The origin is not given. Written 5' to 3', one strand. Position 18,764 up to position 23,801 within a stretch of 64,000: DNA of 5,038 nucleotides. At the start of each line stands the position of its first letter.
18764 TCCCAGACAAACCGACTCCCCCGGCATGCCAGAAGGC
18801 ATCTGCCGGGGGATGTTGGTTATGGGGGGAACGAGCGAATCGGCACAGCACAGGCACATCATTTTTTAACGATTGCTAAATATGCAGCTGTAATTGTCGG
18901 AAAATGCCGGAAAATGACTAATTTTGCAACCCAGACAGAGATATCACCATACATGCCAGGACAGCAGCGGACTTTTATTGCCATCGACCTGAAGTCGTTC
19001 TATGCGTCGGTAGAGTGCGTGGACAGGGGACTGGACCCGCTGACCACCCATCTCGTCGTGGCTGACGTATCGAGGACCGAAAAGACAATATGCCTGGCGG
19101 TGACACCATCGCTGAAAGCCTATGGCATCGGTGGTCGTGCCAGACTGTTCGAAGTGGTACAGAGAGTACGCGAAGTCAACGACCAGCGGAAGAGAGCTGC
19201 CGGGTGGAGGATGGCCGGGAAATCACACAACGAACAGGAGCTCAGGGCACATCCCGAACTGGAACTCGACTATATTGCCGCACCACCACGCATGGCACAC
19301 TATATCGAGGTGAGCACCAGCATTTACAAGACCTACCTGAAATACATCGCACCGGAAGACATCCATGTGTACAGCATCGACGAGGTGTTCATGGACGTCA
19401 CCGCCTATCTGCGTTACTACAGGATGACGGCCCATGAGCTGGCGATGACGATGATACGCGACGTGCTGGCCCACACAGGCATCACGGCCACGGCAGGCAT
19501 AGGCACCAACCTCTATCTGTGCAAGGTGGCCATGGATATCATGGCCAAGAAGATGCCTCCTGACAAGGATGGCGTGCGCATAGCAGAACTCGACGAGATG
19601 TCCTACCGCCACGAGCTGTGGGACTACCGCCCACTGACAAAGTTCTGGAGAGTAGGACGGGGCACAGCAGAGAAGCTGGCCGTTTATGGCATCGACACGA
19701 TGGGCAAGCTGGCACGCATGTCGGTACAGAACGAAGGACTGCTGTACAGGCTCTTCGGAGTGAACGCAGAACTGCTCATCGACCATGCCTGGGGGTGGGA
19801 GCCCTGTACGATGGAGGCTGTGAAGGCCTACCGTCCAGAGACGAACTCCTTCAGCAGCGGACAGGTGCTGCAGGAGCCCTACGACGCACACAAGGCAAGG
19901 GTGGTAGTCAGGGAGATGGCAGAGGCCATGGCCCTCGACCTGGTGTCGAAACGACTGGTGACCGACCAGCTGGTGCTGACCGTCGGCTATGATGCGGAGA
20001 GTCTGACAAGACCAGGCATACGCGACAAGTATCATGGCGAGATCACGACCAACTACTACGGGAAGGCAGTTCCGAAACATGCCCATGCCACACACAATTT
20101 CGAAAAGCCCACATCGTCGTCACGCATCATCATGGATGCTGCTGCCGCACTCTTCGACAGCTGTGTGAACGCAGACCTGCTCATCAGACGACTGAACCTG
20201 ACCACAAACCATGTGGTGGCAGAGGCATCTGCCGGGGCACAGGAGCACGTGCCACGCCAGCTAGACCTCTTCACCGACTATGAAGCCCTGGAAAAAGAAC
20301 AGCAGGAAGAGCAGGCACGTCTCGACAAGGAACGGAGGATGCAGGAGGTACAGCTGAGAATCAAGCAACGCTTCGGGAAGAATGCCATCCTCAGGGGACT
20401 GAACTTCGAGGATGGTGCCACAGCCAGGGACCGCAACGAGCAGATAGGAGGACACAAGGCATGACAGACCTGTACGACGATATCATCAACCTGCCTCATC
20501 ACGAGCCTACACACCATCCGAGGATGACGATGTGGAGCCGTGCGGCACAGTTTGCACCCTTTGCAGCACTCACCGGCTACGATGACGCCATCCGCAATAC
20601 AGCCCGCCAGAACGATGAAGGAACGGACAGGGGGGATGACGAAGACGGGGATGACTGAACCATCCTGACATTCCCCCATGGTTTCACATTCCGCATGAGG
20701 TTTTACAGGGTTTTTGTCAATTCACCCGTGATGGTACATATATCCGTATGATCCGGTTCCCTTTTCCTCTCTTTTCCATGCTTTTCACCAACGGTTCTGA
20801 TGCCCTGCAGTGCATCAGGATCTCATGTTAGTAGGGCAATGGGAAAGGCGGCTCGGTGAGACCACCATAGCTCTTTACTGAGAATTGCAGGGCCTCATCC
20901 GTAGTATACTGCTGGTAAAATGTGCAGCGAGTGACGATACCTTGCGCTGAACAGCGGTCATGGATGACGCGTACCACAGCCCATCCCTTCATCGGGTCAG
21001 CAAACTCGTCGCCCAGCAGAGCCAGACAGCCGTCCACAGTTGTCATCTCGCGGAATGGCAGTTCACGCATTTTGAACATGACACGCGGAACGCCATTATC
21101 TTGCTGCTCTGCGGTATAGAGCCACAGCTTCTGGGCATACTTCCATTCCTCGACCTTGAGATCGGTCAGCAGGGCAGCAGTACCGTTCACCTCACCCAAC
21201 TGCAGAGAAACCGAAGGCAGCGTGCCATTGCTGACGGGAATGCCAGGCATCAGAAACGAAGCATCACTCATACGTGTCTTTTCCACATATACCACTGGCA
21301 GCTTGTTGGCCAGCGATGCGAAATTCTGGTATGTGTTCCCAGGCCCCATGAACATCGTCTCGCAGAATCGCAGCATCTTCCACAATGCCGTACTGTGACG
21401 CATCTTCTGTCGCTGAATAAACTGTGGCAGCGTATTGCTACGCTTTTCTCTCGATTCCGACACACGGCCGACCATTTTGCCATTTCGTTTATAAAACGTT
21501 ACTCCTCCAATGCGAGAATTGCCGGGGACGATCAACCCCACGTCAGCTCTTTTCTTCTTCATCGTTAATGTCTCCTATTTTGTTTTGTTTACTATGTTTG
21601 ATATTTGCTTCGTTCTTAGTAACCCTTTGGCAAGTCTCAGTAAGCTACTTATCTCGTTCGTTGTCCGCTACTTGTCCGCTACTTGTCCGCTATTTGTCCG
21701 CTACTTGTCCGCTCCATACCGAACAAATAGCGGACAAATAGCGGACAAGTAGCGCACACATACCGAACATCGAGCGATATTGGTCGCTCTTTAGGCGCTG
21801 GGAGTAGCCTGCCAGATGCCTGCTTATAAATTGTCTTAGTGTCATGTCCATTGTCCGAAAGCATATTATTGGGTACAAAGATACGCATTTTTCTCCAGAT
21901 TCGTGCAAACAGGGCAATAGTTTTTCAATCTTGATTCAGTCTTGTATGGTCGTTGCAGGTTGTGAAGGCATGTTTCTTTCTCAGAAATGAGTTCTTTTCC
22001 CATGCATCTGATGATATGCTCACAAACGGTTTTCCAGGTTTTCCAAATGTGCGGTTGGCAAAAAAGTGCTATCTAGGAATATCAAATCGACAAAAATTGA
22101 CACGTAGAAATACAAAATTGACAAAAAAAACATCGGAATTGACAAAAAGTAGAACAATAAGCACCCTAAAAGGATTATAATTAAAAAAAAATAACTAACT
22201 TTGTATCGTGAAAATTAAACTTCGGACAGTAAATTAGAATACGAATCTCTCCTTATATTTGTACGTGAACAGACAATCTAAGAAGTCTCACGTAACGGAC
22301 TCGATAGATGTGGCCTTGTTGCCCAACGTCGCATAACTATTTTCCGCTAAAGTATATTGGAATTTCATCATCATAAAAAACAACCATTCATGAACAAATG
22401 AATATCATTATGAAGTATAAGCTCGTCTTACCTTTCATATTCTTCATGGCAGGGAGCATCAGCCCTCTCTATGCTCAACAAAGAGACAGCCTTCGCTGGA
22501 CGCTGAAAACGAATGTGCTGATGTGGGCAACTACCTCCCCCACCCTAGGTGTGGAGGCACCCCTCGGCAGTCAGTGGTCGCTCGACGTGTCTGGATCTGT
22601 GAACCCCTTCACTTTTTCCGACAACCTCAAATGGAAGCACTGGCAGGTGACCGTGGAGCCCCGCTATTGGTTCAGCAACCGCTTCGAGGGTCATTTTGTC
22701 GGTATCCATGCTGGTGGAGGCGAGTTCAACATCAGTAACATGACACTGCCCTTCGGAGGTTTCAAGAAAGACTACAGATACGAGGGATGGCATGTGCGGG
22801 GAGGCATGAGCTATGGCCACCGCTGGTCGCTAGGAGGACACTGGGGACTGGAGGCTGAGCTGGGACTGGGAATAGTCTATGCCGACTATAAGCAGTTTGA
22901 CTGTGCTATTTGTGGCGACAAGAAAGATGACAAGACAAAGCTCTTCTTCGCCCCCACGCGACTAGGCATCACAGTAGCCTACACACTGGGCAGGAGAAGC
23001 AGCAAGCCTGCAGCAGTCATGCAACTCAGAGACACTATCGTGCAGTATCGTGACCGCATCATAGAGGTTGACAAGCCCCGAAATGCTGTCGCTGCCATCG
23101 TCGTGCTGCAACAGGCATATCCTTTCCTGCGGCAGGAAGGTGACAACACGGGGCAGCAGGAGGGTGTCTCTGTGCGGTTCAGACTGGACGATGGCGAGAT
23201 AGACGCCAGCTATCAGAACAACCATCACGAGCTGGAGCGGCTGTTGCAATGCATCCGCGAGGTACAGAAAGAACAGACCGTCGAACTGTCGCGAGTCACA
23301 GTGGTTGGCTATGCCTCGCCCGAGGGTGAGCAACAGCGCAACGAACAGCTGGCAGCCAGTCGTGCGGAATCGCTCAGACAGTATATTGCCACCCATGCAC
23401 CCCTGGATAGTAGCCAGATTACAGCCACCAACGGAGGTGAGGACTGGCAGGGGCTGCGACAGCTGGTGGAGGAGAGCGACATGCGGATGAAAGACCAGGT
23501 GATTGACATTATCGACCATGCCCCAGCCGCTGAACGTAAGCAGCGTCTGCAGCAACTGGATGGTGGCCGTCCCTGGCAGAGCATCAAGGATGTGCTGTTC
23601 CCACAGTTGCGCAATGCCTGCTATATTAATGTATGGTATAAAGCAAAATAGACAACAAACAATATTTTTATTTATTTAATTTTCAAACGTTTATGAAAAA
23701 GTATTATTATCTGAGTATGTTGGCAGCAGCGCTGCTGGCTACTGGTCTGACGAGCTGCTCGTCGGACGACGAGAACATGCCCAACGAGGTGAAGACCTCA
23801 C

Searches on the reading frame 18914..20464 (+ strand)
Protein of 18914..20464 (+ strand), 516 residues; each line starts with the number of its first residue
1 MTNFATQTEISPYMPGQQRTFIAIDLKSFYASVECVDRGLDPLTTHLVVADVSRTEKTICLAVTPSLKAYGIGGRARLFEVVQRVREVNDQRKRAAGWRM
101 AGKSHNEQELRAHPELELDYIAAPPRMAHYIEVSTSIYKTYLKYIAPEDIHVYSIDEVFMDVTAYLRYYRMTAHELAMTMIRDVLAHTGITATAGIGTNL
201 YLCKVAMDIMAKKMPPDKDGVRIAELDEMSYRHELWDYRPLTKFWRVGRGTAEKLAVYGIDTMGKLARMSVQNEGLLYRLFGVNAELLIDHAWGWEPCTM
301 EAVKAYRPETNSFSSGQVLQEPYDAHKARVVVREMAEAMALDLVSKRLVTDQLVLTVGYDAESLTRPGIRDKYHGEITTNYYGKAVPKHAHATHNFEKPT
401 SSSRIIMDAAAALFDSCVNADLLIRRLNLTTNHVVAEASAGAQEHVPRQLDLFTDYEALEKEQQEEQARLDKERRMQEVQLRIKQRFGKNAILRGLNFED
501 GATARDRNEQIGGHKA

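Call 12: search_protein_families(library=pfam, proteins=[window:18914-20464:+], max_evalue=0.01)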
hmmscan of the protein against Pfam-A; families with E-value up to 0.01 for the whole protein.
window:18914-20464:+ (516 aa): 3 families
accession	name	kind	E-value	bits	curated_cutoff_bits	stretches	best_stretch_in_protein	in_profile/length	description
PF00817.25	IMS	-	1.7e-23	83.6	23.2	1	24-208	1-148/148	impB/mucB/samB family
PF11799.13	IMS_C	-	7.1e-10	39.7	20.7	1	311-439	2-104/109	impB/mucB/samB family C-terminal domain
PF11798.14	IMS_HHH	-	0.0004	20.9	24.4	1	238-260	11-32/32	IMS family HHH motif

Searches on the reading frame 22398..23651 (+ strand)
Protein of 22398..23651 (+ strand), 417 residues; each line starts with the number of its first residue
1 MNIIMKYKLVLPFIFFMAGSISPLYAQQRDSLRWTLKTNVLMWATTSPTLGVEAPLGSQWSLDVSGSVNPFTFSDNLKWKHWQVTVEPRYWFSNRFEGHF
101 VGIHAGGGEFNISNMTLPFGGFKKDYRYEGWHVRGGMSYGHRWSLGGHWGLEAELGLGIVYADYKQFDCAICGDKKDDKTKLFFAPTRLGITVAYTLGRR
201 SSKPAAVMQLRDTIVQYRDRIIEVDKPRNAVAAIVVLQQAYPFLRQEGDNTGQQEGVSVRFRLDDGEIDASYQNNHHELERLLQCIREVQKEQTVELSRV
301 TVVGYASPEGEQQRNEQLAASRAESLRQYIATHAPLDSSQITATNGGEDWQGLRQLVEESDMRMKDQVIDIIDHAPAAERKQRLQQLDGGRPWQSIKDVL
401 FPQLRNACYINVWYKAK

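Call 12: search_protein_families(library=pfam, proteins=[window:22398-23651:+], max_evalue=0.01)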
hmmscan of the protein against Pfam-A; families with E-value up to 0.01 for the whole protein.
window:22398-23651:+ (417 aa): 2 families
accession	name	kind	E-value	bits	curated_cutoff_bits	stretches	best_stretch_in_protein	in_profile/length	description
PF12099.14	DUF3575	-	6.3e-58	195.4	21.1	1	20-197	9-177/177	Protein of unknown function (DUF3575)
PF00691.25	OmpA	-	2.3e-06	28.3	27.2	1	291-347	25-80/98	OmpA family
